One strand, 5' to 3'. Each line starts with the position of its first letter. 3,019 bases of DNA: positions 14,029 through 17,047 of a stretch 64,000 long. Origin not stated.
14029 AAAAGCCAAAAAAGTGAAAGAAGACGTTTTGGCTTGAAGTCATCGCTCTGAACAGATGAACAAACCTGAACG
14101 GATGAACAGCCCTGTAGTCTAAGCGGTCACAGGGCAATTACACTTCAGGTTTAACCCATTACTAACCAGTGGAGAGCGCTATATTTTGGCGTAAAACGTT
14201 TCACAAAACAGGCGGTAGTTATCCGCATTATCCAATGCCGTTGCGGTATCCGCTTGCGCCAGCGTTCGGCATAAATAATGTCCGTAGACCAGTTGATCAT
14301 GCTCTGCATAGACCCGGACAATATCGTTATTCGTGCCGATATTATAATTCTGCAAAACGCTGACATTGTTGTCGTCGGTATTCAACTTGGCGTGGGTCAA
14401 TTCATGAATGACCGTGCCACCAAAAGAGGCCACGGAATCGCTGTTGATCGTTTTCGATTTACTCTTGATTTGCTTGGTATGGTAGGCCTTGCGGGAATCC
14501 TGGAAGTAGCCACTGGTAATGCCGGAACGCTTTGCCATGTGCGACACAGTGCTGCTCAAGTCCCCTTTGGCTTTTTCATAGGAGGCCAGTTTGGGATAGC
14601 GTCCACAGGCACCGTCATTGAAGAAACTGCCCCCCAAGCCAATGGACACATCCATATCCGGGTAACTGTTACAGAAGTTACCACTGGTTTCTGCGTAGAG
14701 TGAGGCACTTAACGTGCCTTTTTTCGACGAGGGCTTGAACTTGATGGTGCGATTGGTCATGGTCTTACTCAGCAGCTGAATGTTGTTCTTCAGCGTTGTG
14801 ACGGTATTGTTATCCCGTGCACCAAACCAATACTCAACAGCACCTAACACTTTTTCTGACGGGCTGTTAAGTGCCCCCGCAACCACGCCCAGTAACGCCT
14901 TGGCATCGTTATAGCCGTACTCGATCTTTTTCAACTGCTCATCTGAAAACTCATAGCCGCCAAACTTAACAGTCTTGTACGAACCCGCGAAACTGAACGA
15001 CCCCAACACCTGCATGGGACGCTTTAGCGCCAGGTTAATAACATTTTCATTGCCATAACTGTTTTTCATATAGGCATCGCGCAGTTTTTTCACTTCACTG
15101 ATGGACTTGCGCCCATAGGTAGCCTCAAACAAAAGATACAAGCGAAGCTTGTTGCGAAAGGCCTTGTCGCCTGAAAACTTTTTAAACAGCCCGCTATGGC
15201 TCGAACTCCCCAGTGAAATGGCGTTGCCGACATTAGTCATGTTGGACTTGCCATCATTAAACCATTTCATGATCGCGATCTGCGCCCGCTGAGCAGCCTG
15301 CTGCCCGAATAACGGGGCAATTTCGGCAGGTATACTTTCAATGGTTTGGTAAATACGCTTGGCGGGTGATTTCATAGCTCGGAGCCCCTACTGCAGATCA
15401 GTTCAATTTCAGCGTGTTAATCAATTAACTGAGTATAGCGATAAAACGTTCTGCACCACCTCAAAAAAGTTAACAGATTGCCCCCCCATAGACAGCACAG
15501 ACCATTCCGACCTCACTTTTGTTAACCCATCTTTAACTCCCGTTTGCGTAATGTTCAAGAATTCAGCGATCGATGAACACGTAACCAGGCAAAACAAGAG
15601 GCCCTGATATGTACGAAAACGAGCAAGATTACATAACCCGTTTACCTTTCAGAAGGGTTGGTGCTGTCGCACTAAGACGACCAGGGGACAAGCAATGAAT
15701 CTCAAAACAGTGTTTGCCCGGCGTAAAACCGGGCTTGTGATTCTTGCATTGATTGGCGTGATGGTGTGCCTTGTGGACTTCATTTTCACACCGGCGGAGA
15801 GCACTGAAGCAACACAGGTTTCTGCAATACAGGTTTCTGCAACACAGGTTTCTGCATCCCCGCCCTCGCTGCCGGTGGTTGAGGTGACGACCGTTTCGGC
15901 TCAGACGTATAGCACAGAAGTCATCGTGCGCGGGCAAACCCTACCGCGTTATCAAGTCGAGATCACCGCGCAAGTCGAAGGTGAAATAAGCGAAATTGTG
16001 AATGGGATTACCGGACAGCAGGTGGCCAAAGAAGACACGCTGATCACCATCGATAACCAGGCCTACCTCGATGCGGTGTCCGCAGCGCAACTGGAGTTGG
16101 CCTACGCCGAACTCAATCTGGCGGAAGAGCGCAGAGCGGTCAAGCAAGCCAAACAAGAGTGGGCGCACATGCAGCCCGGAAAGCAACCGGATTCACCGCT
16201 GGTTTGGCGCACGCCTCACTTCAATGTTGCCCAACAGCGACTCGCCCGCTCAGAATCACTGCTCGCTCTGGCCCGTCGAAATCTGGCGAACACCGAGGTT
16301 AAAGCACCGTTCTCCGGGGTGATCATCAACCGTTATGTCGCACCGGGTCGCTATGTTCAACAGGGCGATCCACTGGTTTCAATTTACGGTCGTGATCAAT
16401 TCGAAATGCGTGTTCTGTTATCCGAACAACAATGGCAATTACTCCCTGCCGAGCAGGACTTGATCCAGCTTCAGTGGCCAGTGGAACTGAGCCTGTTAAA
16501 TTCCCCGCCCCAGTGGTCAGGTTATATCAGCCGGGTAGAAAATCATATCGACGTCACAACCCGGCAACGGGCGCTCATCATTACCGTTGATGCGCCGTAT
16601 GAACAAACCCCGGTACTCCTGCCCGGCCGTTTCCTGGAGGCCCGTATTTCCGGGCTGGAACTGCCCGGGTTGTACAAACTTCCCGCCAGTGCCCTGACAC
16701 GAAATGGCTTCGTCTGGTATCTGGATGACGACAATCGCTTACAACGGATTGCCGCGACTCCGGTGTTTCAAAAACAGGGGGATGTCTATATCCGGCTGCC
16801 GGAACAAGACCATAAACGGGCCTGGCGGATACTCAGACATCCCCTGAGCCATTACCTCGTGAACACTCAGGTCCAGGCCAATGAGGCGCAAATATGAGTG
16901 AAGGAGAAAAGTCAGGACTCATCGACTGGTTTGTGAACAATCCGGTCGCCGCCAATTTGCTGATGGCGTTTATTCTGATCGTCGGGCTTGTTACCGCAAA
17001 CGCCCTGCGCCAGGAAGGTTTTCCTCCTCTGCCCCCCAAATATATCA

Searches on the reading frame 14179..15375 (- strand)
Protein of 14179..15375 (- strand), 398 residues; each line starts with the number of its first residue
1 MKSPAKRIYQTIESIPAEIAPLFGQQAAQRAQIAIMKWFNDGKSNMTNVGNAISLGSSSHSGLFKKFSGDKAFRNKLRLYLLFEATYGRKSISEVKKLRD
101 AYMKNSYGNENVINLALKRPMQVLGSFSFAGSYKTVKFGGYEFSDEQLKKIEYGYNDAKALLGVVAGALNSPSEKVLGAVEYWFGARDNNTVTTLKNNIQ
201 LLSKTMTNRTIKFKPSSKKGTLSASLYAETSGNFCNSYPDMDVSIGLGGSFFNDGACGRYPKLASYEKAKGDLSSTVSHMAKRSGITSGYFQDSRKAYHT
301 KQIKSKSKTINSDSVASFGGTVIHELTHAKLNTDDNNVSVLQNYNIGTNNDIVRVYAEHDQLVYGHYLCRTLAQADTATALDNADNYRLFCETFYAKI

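Call 30: search_protein_families(library=pfam, proteins=[window:14179-15375:-], max_evalue=0.00001)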
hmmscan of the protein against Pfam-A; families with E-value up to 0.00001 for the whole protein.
window:14179-15375:- (398 aa): 1 family
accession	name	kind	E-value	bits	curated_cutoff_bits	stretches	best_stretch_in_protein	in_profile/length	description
PF14521.12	Aspzincin_M35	-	6.6e-09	36.8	30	0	357-391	107-141/142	Lysine-specific metallo-endopeptidase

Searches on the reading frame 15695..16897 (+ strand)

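Call 30: search_protein_families(library=pfam, proteins=[window:15695-16897:+], max_evalue=0.00001)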
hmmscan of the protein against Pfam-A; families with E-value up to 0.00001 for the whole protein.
window:15695-16897:+ (400 aa): 2 families
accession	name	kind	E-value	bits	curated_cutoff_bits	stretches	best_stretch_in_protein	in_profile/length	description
PF13437.12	HlyD_3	-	3.2e-14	54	22.2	1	202-311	2-106/106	HlyD family secretion protein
PF16576.10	HlyD_D23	-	4.8e-12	46.1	30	1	87-296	19-199/214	Barrel-sandwich domain of CusB or HlyD membrane-fusion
